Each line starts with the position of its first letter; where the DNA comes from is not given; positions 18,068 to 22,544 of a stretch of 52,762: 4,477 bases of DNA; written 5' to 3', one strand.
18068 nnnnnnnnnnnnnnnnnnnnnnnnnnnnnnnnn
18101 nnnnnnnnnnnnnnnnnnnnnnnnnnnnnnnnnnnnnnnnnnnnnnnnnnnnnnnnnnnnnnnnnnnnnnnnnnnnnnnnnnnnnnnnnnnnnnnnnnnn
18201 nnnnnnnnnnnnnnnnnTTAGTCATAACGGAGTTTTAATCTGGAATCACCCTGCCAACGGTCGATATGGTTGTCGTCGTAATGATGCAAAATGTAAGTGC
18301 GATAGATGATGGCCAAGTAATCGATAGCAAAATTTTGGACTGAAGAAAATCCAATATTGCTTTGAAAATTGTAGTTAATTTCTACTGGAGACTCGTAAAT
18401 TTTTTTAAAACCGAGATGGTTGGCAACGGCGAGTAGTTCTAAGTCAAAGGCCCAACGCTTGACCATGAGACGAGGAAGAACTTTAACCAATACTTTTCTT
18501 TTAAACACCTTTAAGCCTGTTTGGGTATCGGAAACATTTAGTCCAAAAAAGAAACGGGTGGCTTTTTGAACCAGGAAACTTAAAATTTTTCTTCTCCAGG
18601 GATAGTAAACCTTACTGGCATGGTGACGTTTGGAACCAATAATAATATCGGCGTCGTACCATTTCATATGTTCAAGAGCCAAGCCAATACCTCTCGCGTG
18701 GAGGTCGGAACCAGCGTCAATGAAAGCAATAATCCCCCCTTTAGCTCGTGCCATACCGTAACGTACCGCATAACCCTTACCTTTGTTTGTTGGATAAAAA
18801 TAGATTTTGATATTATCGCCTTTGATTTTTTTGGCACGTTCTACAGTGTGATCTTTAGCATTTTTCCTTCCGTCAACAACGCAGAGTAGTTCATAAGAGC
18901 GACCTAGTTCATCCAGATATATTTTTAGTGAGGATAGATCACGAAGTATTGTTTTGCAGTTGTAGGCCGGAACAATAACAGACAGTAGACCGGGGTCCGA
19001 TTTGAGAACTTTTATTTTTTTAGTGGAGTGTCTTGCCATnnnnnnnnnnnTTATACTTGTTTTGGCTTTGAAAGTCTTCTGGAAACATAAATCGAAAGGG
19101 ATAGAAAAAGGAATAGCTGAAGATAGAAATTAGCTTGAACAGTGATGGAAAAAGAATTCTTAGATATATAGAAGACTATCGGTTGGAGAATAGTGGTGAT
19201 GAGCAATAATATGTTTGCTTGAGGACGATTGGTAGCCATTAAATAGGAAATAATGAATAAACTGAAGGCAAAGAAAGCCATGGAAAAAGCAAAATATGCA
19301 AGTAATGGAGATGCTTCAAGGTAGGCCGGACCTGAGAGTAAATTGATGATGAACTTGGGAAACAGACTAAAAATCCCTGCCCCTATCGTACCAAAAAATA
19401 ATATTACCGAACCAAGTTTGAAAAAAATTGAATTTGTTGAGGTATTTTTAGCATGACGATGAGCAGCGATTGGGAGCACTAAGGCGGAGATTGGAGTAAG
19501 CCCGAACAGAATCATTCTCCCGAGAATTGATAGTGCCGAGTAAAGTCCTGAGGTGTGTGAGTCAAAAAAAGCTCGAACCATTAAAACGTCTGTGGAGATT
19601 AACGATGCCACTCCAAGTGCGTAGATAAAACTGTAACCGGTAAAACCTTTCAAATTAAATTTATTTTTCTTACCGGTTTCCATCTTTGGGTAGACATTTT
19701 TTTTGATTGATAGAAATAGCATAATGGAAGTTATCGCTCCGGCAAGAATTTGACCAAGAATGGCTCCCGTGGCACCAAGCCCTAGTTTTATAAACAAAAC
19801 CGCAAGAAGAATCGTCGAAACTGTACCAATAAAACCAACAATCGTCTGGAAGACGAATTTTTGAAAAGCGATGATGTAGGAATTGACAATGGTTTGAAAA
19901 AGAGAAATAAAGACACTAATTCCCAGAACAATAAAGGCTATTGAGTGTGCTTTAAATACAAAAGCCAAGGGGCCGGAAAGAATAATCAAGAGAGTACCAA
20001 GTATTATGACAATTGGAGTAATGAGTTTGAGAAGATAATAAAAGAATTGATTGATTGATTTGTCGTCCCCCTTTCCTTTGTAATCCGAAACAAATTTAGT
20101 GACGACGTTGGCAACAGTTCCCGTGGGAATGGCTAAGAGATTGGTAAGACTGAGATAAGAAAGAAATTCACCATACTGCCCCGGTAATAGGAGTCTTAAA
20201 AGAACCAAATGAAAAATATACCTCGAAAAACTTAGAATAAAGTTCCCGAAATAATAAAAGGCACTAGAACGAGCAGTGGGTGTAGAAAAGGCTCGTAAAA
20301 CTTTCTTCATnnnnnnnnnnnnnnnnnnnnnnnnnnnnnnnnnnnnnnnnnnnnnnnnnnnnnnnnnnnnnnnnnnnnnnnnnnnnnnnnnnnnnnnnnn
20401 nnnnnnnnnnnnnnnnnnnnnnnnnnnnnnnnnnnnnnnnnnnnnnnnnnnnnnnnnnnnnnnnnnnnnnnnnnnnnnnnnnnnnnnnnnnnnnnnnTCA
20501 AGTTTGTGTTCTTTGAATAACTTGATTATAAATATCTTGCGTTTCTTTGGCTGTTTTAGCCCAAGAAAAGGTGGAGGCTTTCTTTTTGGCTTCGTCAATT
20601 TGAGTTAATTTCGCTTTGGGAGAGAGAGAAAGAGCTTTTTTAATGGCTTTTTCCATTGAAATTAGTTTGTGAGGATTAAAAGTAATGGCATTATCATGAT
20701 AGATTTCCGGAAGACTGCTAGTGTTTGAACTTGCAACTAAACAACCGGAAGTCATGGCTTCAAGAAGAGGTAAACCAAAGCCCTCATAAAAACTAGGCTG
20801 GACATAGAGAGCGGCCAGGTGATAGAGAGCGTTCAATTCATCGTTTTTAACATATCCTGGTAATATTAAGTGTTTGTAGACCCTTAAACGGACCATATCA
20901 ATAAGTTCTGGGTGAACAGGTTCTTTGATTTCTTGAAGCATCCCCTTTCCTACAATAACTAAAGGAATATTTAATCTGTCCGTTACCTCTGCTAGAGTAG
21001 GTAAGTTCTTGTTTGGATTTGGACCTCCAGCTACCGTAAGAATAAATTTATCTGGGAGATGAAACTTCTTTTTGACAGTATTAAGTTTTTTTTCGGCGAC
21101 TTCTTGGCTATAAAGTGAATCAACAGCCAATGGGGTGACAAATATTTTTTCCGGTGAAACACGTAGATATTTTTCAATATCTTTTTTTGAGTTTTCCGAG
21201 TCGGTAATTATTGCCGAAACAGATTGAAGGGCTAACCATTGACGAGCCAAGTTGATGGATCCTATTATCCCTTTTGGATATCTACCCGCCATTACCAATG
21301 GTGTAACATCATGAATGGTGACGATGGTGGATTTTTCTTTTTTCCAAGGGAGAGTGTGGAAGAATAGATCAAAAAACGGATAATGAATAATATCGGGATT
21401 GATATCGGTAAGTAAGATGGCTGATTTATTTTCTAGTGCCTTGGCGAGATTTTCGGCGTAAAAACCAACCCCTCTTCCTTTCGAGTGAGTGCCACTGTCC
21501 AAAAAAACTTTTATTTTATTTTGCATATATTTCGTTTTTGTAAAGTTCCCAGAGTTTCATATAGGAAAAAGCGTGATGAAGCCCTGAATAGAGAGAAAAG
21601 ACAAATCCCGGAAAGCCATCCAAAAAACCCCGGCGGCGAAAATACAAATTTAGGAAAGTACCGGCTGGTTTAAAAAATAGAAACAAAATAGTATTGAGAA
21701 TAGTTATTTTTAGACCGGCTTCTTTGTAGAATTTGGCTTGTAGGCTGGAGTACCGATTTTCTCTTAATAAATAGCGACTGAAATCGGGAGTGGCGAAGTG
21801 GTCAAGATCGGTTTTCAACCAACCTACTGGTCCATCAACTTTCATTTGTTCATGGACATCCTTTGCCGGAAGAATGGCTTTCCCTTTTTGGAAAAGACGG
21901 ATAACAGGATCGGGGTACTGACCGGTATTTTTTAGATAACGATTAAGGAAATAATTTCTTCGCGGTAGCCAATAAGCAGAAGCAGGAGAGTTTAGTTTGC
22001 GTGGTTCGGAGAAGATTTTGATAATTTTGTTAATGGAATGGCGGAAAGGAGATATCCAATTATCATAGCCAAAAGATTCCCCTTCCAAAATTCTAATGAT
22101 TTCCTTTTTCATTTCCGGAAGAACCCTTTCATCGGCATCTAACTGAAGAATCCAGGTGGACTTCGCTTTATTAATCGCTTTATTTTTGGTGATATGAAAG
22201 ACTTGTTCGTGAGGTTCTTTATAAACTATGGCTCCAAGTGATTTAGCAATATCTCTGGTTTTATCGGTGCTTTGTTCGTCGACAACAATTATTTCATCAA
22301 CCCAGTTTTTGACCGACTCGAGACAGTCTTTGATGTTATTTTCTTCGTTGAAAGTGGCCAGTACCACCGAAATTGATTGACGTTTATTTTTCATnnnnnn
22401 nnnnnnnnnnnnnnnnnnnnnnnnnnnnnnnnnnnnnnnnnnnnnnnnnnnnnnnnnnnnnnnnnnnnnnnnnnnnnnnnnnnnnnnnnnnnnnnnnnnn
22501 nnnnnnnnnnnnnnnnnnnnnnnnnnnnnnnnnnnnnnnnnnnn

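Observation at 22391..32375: Six tandem ArnT/PMT-like GT-C paralogues in one translationally coupled 10-kb array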

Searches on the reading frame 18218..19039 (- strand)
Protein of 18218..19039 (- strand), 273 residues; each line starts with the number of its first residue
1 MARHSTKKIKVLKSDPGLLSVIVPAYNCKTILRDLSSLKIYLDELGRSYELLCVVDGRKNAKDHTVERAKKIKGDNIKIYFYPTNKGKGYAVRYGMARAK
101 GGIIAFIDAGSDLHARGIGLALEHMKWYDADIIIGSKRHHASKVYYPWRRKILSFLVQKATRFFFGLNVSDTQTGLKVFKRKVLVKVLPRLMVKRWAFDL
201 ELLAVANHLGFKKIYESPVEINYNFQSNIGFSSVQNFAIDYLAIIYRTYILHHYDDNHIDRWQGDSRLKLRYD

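Call 23: search_protein_families(library=pfam, proteins=[window:18218-19039:-], max_evalue=0.001)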
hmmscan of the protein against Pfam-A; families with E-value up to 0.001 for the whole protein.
window:18218-19039:- (273 aa): 1 family
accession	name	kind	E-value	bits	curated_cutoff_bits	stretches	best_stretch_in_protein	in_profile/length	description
PF00535.33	Glycos_transf_2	-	1.4e-18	67.9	23.3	1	20-186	1-166/168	Glycosyl transferase family 2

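Call 32: search_protein_families(library=ncbifam, proteins=[window:18218-19039:-], max_evalue=0.00001)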
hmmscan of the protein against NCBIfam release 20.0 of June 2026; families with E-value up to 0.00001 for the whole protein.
window:18218-19039:- (273 aa): 8 families
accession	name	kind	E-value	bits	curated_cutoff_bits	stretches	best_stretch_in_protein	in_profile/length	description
NF058614.1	PPMAGASynPpgS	equivalog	2.1e-13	50.2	370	1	21-226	4-201/226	polyprenyl-phospho-N-acetylgalactosaminyl synthase PpgS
TIGR03937.1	PgaC_IcaA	equivalog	2.1e-07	30.2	422.3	1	10-125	38-150/407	poly-beta-1,6-N-acetyl-D-glucosamine synthase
NF007986.1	PRK10714.1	equivalog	2.7e-07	29.9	529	1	19-187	8-172/316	undecaprenyl-phosphate 4-deoxy-4-formamido-L-arabinose transferase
TIGR04182.1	glyco_TIGR04182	equivalog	5.1e-07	29.4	325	1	21-224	4-191/293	S-layer glycoprotein N-glycosyltransferase AglJ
TIGR04283.1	glyco_like_mftF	equivalog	6.2e-07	29.2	182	1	19-116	1-88/221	TIGR04283 family arsenosugar biosynthesis glycosyltransferase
NF047683.1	TeichurnBiosyTuaG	equivalog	3e-06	27.1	400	1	18-125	7-111/252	teichuronic acid biosynthesis protein TuaG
NF007482.0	PRK10073.1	equivalog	4e-06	26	423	1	16-113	5-98/334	glycosyltransferase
NF010496.0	PRK13915.1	equivalog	7e-06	25.3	262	1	16-109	30-125/307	glucosyl-3-phosphoglycerate synthase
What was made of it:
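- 18218..20310 (-): MOP-type flippase-like protein (19051-20310) and candidate polyprenyl-phosphate sugar synthase (18218-19039). The GT2's best NCBIfam match is PpgS, with weaker ArnC and AglJ matches (call 32).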

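Call 64: search_solved_structures(query=window:18218-19039:-, max_evalue=0.01)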
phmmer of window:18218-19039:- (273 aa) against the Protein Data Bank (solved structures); distinct sequences matched with E-value up to 0.01: 8.
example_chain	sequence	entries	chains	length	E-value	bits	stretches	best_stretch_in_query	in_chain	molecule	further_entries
9hwj_A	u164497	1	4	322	3e-06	30.2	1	19-184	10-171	Undecaprenyl-phosphate 4-deoxy-4-formamido-L-arabinose transferase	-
6h1j_A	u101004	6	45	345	5.7e-05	26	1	18-249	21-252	Probable ss-1,3-N-acetylglucosaminyltransferase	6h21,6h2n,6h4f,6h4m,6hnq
9bhc_C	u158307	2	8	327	6.7e-05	25.8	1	19-182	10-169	Undecaprenyl-phosphate 4-deoxy-4-formamido-L-arabinose transferase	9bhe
5ekp_C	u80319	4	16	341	7.7e-05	25.6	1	19-198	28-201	Uncharacterized glycosyltransferase sll0501 | Glycosyltransferase sll0501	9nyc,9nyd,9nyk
9nye_A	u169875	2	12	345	7.9e-05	25.6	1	19-198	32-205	Glycosyltransferase sll0501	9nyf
8vxh_A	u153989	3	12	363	8.1e-05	25.5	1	19-182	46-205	Undecaprenyl-phosphate 4-deoxy-4-formamido-L-arabinose transferase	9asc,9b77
5eke_A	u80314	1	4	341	0.00015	24.7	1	19-183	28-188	Uncharacterized glycosyltransferase sll0501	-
5hea_A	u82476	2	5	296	0.00043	23.2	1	17-110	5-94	Putative glycosyltransferase (GalT1)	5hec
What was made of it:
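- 18218..20310 (-): Its best PDB sequence matches are ArnC at E = 3e-06 and GtrB at about 8e-05 (call 64).
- The candidate donor synthase resembles ArnC and GtrB (calls 32, 64). The donor-synthase assignment rests on weak scores: 50 bits against a cut-off of 370 (call 32) and E = 3e-06 (call 64).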

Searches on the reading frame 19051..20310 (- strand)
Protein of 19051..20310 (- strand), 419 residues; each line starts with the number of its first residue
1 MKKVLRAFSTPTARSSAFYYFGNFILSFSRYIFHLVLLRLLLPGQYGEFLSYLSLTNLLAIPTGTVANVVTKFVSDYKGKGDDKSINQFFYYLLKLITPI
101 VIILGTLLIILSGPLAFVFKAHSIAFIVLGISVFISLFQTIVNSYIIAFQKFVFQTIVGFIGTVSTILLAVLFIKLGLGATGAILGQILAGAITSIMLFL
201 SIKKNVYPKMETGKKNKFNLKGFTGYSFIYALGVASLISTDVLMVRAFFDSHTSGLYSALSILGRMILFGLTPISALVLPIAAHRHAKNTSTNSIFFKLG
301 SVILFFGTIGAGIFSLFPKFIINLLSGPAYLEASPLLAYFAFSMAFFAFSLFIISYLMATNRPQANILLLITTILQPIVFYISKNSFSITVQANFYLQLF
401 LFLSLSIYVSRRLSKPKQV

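Call 5: search_protein_families(library=pfam, proteins=[window:19051-20310:-], max_evalue=0.01)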
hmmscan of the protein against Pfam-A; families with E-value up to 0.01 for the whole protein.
window:19051-20310:- (419 aa): 1 family
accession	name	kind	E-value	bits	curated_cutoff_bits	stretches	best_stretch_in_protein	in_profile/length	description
PF01943.22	Polysacc_synt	-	0.0011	18.9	28.2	1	22-280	11-268/274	Polysaccharide biosynthesis protein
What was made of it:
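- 18218..20310 (-): Weak Polysacc_synt hit, below cut-off (call 5).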

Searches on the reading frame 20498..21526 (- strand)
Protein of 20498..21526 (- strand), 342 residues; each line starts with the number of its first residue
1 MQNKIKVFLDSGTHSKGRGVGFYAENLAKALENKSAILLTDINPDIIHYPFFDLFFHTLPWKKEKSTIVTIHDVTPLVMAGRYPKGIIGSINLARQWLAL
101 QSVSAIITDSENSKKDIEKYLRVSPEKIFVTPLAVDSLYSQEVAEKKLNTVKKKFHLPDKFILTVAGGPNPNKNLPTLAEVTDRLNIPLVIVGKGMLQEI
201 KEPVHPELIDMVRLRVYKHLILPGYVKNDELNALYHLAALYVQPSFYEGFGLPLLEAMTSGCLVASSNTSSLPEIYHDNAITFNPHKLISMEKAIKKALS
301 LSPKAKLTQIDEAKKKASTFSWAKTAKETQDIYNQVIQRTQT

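Call 3: search_protein_families(library=pfam, proteins=[window:20498-21526:-], max_evalue=0.01)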
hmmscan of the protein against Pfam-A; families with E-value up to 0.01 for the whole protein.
window:20498-21526:- (342 aa): 5 families
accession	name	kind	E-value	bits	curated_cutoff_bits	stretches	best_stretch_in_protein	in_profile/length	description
PF00534.26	Glycos_transf_1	-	6.9e-20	71.7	26.4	1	153-310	8-165/172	Glycosyl transferases group 1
PF13692.12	Glyco_trans_1_4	-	3.7e-17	63.4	27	1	170-299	11-140/142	Glycosyl transferases group 1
PF13439.12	Glyco_transf_4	-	2.7e-09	37.7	28.5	1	38-136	67-167/170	Glycosyltransferase Family 4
PF00982.27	Glyco_transf_20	-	0.0012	18.1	32.5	1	259-323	398-464/473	Glycosyltransferase family 20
PF20706.3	GT4-conflict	-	0.004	16.6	26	1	228-267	272-311/385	Family 4 Glycosyltransferase in conflict systems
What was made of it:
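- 20498..22394 (-): GT2 (21516-22394) and GT4 (20498-21526) immediately after G1. Pfam Glycos_transf_2 and Glycos_transf_1 (call 3).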

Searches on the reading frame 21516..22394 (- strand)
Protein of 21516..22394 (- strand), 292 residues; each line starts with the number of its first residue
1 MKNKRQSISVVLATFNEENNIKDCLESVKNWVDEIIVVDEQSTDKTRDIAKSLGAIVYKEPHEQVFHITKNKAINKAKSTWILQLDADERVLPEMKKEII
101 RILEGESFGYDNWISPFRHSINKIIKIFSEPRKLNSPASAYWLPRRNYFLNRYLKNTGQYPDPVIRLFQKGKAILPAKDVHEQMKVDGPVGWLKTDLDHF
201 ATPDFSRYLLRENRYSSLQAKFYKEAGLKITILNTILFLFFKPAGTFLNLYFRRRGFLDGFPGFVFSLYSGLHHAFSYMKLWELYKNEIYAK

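Call 3: search_protein_families(library=pfam, proteins=[window:21516-22394:-], max_evalue=0.01)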
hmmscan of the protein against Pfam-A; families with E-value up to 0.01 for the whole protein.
window:21516-22394:- (292 aa): 3 families
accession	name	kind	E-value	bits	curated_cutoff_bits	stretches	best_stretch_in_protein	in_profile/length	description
PF00535.33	Glycos_transf_2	-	5e-21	75.8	23.3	1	9-107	1-107/168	Glycosyl transferase family 2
PF13704.12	Glyco_tranf_2_4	-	2.4e-06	28.4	27.5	1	16-89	2-82/98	Glycosyl transferase family 2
PF10111.15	Glyco_tranf_2_2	-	0.0051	16.8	27.3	1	9-102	1-105/276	Glycosyltransferase like family 2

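Call 32: search_protein_families(library=ncbifam, proteins=[window:21516-22394:-], max_evalue=0.00001)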
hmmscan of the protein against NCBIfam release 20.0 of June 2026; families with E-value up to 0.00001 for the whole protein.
window:21516-22394:- (292 aa): 12 families
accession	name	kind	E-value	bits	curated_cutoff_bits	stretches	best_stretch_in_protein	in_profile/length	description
TIGR04195.1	S_glycosyl_SunS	equivalog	3.1e-16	59.2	350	1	3-134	54-185/421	SunS family peptide S-glycosyltransferase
TIGR04283.1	glyco_like_mftF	equivalog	6.9e-13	48.7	182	1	8-107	1-103/221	TIGR04283 family arsenosugar biosynthesis glycosyltransferase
NF010496.0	PRK13915.1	equivalog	1.8e-10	40.4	262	1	4-60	29-91/307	glucosyl-3-phosphoglycerate synthase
NF007482.0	PRK10073.1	equivalog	3.8e-10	39.3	423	1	1-103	1-110/334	glycosyltransferase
NF047683.1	TeichurnBiosyTuaG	equivalog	1.4e-09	37.9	400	1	1-107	1-115/252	teichuronic acid biosynthesis protein TuaG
TIGR04182.1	glyco_TIGR04182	equivalog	1.1e-08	34.8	325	1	8-101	2-95/293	S-layer glycoprotein N-glycosyltransferase AglJ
NF045692.1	OglycostaseCruG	equivalog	2.7e-08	33.2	600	1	6-107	41-156/386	2'-O-glycosyltransferase CruG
NF050050.1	ProtGlycPglI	equivalog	3.8e-07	29.8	500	1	7-102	3-107/306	GalNAc(5)-diNAcBac-PP-undecaprenol beta-1,3-glucosyltransferase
NF041391.1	DPhHxTase_Halo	equivalog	1.5e-06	27.4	375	1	13-90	2-80/213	dolichyl-phosphate hexose transferase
NF038302.1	EPS_HpsE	equivalog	2.1e-06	26.9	300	1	8-89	3-97/307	hormogonium polysaccharide biosynthesis glycosyltransferase HpsE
NF058614.1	PPMAGASynPpgS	equivalog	3.7e-06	26.5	370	1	10-61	4-55/226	polyprenyl-phospho-N-acetylgalactosaminyl synthase PpgS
TIGR03937.1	PgaC_IcaA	equivalog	7.4e-06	25.2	422.3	1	4-88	43-135/407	poly-beta-1,6-N-acetyl-D-glucosamine synthase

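Call 65: search_solved_structures(query=window:21516-22394:-, max_evalue=0.01)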
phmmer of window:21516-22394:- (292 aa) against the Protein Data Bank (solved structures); distinct sequences matched with E-value up to 0.01: 12.
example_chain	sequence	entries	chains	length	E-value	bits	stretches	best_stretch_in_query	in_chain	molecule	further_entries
22ao_A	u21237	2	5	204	6.3e-16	61.8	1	5-114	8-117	GmaR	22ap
7msp_A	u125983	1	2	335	8.1e-12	48.3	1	7-120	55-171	SPbeta prophage-derived glycosyltransferase SunS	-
7msn_A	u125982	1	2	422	9.6e-12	48.1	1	7-120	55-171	SPbeta prophage-derived glycosyltransferase SunS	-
7msk_A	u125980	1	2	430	3e-10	43.2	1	7-116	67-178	Glyco_trans_2-like domain-containing protein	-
6p61_A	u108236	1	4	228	9e-05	25.2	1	4-93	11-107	Glycosyltransferase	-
9omh_A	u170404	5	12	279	0.00011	24.9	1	7-95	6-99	Glycosyltransferase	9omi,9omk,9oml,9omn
9omm_A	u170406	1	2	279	0.00011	24.9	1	7-95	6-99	Glycosyltransferase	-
9omj_A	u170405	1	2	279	0.00012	24.8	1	7-95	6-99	Glycosyltransferase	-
4jmj_A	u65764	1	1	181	0.0037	19.9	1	102-173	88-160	RNA/RNP complex-1-interacting phosphatase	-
4mbb_A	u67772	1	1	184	0.0041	19.7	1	102-173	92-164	RNA/RNP complex-1-interacting phosphatase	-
4nyh_A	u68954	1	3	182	0.0043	19.7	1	102-173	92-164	RNA/RNP complex-1-interacting phosphatase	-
5mlz_A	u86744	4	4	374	0.0083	18.7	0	6-100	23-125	Dolichol monophosphate mannose synthase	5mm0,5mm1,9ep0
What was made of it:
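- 20498..22394 (-): The GT2 is weakly similar to GmaR and SunS over its N-terminal 110 residues (call 65).
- The adjacent GT2 resembles the protein glycosyltransferases GmaR and SunS (call 65).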
